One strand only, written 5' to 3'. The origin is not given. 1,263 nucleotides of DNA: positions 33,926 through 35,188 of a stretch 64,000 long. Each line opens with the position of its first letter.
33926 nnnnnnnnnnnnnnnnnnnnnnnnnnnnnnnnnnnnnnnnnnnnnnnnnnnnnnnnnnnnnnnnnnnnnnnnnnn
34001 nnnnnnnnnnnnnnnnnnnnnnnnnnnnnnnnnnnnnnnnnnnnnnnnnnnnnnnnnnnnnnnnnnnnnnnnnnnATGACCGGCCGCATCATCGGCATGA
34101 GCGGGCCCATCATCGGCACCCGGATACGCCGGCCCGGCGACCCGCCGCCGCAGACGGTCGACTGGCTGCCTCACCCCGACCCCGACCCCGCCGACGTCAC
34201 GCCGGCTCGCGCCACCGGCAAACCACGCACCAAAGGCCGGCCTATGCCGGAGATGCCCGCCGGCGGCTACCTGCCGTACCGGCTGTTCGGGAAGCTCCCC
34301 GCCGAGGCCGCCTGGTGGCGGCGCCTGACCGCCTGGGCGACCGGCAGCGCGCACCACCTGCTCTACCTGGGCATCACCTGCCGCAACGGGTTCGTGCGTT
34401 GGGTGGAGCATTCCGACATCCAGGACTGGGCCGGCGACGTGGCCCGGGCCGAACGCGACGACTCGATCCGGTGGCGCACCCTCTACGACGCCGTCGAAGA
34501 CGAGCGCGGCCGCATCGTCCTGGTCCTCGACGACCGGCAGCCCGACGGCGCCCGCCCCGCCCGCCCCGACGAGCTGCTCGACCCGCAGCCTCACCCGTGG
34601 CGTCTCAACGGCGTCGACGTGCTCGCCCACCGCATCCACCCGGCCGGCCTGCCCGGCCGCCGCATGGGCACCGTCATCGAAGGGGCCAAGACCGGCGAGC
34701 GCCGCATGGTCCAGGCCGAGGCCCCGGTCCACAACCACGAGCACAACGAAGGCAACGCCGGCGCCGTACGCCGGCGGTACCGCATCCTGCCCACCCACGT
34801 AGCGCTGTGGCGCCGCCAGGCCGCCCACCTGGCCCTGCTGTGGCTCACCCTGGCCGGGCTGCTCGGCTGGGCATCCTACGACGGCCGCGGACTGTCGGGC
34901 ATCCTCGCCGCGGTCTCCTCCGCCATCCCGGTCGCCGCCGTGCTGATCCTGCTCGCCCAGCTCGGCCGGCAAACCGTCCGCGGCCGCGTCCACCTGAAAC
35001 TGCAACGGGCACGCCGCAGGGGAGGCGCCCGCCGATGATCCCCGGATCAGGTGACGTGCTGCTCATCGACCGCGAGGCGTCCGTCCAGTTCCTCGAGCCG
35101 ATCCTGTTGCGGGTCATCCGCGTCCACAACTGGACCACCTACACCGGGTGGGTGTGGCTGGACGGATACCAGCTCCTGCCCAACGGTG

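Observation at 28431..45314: Streptomyces-type TraB/FtsK conjugation block embedded in a tailed-phage genome (possible phage-AICE hybrid)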

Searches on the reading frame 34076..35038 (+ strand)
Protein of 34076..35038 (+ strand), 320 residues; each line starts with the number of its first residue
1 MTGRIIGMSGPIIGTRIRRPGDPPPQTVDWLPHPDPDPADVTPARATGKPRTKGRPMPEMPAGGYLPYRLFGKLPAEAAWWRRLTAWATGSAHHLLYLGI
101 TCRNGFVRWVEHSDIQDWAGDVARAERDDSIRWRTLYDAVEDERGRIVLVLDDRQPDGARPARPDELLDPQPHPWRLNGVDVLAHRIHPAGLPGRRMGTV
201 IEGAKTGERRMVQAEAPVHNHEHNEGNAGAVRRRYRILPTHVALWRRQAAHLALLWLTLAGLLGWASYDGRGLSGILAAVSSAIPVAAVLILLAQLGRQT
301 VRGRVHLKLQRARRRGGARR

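Call 9: search_protein_families(library=pfam, proteins=[window:34076-35038:+], max_evalue=0.01)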
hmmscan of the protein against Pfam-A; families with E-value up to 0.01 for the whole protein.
window:34076-35038:+ (320 aa): 0 families

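Call 15: search_protein_families(library=phrogs, proteins=[window:34076-35038:+], max_evalue=0.001)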
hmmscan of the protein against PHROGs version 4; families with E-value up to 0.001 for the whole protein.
window:34076-35038:+ (320 aa): 1 family
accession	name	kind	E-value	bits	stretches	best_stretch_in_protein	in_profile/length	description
phrog_3312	-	DNA, RNA and nucleotide metabolism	0.00079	20.5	0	93-126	16-48/175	endonuclease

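Call 80: search_protein_families(library=ncbifam, proteins=[window:34076-35038:+], max_evalue=0.01)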
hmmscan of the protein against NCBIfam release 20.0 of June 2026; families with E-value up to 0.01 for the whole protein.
window:34076-35038:+ (320 aa): 0 families
